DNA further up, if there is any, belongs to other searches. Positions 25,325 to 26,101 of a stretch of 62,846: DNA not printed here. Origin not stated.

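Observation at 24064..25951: DUF262 (ParB-like) protein plus HEPN RNase: candidate uncharacterised two-gene defence or abortive-infection system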

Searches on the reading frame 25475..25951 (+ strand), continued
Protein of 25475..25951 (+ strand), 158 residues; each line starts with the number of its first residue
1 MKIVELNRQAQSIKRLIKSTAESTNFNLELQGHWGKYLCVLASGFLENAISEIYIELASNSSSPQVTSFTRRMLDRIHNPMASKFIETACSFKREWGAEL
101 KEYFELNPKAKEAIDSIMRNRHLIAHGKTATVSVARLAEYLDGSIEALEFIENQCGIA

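Call 61: predict_structure(alignment_id=A1)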
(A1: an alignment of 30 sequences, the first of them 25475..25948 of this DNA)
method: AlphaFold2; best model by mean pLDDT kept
length: 158 residues; sequences in the alignment: 30
mean_pLDDT: 93.6   pTM: 0.88
mean pLDDT of the five models: 93.6, 93.4, 92.9, 92.5, 92.1
residues with pLDDT >= 90: 129; 70-90: 29; 50-70: 0; < 50: 0
segments of 3 or more residues with pLDDT < 50: none
pLDDT, mean of each block of 10 residues (from residue 1): 94 96 87 93 96 92 89 91 97 96 98 97 91 91 97 90
secondary structure, 60 per line:
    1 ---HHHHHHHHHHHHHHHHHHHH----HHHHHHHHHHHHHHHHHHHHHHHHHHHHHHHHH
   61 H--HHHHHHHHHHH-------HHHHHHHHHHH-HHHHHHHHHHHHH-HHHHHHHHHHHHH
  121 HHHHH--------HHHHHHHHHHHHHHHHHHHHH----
elements in order: H4-23 H28-61 H64-74 H82-92 H94-106 H108-125 H134-154

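Call 63: fold_search(model_id=the predicted structure, library=pdb)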
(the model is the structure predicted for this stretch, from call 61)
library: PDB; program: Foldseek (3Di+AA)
matches with E <= 10: 187; with E <= 0.001: 0
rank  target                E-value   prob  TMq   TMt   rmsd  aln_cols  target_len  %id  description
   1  4nqf_B                3.9e-01  0.87  0.43  0.45   6.8       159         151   12  Crystal structure of HEPN domain protein (released 2014-03-26)
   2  1wol                  4.1e-01  0.85  0.42  0.52   7.2       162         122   10  Crystal Structure of ST0689, an archaeal HEPN homologue (released 2005-11-22)
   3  4nqf_A                4.3e-01  0.77  0.39  0.42   9.0       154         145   12  Crystal structure of HEPN domain protein (released 2014-03-26)
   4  9qwr_A                7.7e-01  0.14  0.22  0.22  17.2       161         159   14  MIC60 helical bundle dimer (released 2026-02-25)
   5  2hsb                  8.5e-01  0.77  0.44  0.51   5.8       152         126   11  Crystal structure of a hepn domain containing protein (af_0298) from archaeoglobus fulgidus at 1.95 A resolution (released 2006-08-15)
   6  4dzu_A                1.0e+00  0.28  0.31  0.27  12.2       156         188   19  Complex of 3-alpha bound to gp41-5 (released 2012-05-02)
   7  6e7e                  1.1e+00  0.15  0.26  0.25  18.2       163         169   10  High resolution crystal structure of IncA soluble domain (released 2019-07-10)
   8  6m6z_A                1.1e+00  0.11  0.22  0.19  14.4       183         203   12  A de novo designed transmembrane nanopore, TMH4C4 (released 2020-06-24)
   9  8oyy_A                1.2e+00  0.14  0.29  0.22  15.6       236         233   13  De novo designed soluble GPCR-like fold GLF_32 (released 2023-10-18)
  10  7nxz                  1.3e+00  0.12  0.24  0.24  17.2       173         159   14  Synthetic glycoform of Human Interleukin 6 (released 2021-04-07)
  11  6egc                  1.5e+00  0.10  0.22  0.23  17.4       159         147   14  Single-chain version of 2L4HC2_23 (PDB 5J0K) (released 2019-05-29)
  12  1alu                  1.5e+00  0.08  0.22  0.22  17.3       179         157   16  HUMAN INTERLEUKIN-6 (released 1998-06-03)
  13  1g73_A                1.6e+00  0.08  0.17  0.17  15.9       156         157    9  CRYSTAL STRUCTURE OF SMAC BOUND TO XIAP-BIR3 DOMAIN (released 2001-01-10)
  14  8auw_C                1.6e+00  0.08  0.17  0.17  15.2       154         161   10  Cryo-EM structure of human BIRC6 in complex with SMAC. (released 2023-02-15)
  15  9gbt_A                1.7e+00  0.08  0.22  0.18  16.5       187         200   16  De novo designed retro-aldolase 13 (RAD13) (released 2025-08-13)
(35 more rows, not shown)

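Call 67: search_solved_structures(query=A1, max_evalue=1)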
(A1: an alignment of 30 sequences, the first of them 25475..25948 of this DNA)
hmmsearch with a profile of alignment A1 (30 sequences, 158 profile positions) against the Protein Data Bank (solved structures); distinct sequences matched with E-value up to 1: 1.
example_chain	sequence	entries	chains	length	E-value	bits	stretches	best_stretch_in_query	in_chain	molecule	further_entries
9p35_A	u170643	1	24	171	0.37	14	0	61-107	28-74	Ferritin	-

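Call 80: find_encoding_contigs(protein=P0042, flank=8000, max_places=1)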
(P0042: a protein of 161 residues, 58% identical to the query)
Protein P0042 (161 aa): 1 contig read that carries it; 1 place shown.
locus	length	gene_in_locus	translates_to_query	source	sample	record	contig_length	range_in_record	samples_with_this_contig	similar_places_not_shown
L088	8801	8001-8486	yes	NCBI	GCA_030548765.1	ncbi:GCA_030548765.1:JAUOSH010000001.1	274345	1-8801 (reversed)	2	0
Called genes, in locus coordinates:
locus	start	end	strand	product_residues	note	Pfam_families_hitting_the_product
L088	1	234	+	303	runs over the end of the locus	PF01869:BcrAD_BadFG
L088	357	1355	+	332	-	PF01380:SIS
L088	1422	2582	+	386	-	PF01979:Amidohydro_1, PF07969:Amidohydro_3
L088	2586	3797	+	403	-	-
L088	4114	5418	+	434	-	PF07690:MFS_1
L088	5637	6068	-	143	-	-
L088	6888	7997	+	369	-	PF03235:GmrSD_N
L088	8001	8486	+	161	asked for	PF18735:HEPN_RiboL-PSP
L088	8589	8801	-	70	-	?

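Call 81: find_encoding_contigs(protein=P0029, flank=8000, max_places=1)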
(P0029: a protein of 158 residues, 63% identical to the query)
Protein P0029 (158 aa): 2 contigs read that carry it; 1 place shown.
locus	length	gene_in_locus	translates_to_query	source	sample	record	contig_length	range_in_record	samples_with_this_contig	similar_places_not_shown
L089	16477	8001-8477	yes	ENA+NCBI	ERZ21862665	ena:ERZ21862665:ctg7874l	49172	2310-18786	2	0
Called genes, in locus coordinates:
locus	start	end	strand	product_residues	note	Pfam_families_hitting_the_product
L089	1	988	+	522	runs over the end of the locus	PF12161:HsdM_N, PF02384:N6_Mtase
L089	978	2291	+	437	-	PF01420:Methylase_S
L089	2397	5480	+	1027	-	PF04313:HSDR_N, PF04851:ResIII, PF18766:SWI2_SNF2, PF22679:T1R_D3-like, PF11867:T1RH-like_C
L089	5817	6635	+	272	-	PF20247:DUF6602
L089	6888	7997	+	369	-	PF03235:GmrSD_N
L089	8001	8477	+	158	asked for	PF18735:HEPN_RiboL-PSP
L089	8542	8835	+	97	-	PF11867:T1RH-like_C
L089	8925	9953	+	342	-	-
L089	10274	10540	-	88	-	-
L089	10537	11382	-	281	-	-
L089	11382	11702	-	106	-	PF12728:HTH_17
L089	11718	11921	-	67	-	PF13560:HTH_31, PF13443:HTH_26 (weak), PF01381:HTH_3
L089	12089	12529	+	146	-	PF12844:HTH_19 (weak), PF13443:HTH_26, PF13560:HTH_31, PF01381:HTH_3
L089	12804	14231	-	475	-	PF13396:PLDc_N, PF13091:PLDc_2, PF00614:PLDc (weak)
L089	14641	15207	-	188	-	PF14512:TM1586_NiRdase (faint), PF00881:Nitroreductase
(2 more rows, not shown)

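Call 82: find_encoding_contigs(protein=P0105, flank=8000, max_places=1)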
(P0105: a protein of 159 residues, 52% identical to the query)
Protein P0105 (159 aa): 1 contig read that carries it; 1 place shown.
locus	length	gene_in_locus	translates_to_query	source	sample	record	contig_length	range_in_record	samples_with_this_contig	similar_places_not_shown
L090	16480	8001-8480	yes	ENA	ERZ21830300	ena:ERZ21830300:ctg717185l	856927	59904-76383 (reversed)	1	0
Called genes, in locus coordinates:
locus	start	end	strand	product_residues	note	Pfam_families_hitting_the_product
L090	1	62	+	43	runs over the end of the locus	-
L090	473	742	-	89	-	PF02597:ThiS (weak)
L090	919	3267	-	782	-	PF01315:Ald_Xan_dh_C, PF02738:MoCoBD_1, PF20256:MoCoBD_2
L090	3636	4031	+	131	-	PF00190:Cupin_1 (faint), PF07883:Cupin_2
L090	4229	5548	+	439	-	PF07690:MFS_1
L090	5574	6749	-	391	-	PF00155:Aminotran_1_2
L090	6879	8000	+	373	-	PF03235:GmrSD_N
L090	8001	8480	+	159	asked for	PF18735:HEPN_RiboL-PSP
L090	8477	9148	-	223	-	PF21948:LplA-B_cat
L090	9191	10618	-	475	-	PF00364:Biotin_lipoyl, PF02817:E3_binding, PF00198:2-oxoacid_dh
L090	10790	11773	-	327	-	PF02779:Transket_pyr, PF02780:Transketolase_C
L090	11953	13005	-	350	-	PF00676:E1_dh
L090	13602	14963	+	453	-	PF11638:DnaA_N, PF00308:Bac_DnaA, PF01695:IstB_IS21, PF08299:Bac_DnaA_C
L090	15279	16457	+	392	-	PF22025:ThiI_fer, PF02926:THUMP, PF02568:ThiI, PF06508:QueC (faint)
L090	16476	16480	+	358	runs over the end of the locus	PF00494:SQS_PSY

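Call 86: search_protein_representatives(alignment_id=A1)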
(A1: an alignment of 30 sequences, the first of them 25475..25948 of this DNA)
Query: 30 sequences, 158 profile positions. Proteins with E-value up to 0.001 (for the whole library): 1528; up to 1e-10: 855; up to 1e-30: 90. The best 150 are listed.
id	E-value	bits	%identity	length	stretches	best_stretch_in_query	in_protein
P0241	1.8e-62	226.2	-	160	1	1-157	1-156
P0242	5.9e-60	218.1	-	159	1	1-156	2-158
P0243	3.8e-56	205.7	-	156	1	1-156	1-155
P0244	1.8e-54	200.3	-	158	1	1-155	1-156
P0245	2.1e-52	193.5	-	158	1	1-156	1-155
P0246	5.2e-52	192.3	-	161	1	1-156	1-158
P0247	5.3e-51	189.0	-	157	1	1-156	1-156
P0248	6.2e-50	185.5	-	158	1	1-155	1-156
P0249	7.2e-50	185.3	-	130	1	43-156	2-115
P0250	3.3e-49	183.1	-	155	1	1-155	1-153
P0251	3.0e-48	180.0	-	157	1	1-154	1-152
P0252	7.8e-47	175.4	-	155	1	1-154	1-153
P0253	1.1e-46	174.9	-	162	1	1-157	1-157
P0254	1.4e-46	174.6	-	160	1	6-155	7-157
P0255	1.7e-46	174.3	-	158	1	1-156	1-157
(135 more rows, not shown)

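Call 88: search_protein_families(library=padloc, alignment_id=A5, max_evalue=0.01)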
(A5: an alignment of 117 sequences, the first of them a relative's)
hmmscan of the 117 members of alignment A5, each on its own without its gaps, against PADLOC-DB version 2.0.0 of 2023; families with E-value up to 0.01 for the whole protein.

A. member 1, P0241 (160 aa): 0 families

B. families by the number of members that match (of 117 scanned): 23 families
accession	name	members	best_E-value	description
PDLC04028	PD-T4-2_B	10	1.9e-06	-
PDLC03820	RTasHEPN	9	0.00025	DRT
PDLC01843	CARF2--CARF_HEPN_CSX20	6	0.00052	-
PDLC04029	PD-T4-2_B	5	4.2e-05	-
PDLC01974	CARF_m10--CARF_HEPN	4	0.002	-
PDLC04030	PD-T4-2_B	3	0.00011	-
PDLC02023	Cas10_Id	2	0.00058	-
PDLC01687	Csx1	2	0.004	Csx1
PDLC01824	CARF2--CARF_HEPN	2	0.0053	-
PDLC01509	Csx1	2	0.0053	CAS-III; associated_signaling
PDLC00575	JetB3|JetB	1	0.00019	Unknown function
PDLC01467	Cas13a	1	0.00028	CAS-VI-A; effector__SPE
PDLC03689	HEase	1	0.0022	homing endonuclease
PDLC00247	LmuA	1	0.0031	DUF4297 domain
PDLC01621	Csx1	1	0.0034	CAS-III; associated_signaling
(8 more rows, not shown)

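Call 89: find_related_loci(query=A1, collection=viral_contigs, flank=4000)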
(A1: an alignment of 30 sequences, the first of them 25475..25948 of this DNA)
Query A1 (158 aa) in viral_contigs; peptide patterns used: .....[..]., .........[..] (x = any residue, [..] = any of these).
20 stretches matched a pattern; 1 encode a relative of the query (tblastn E <= 1e-3); 1 distinct loci.
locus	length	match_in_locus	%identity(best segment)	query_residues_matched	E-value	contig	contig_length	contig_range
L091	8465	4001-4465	53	1-155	6e-57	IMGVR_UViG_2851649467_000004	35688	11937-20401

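Call 90: search_protein_families(library=phrogs, proteins=[window:25475-25951:+], max_evalue=0.001)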
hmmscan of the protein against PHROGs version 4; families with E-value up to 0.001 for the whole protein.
window:25475-25951:+ (158 aa): 0 families
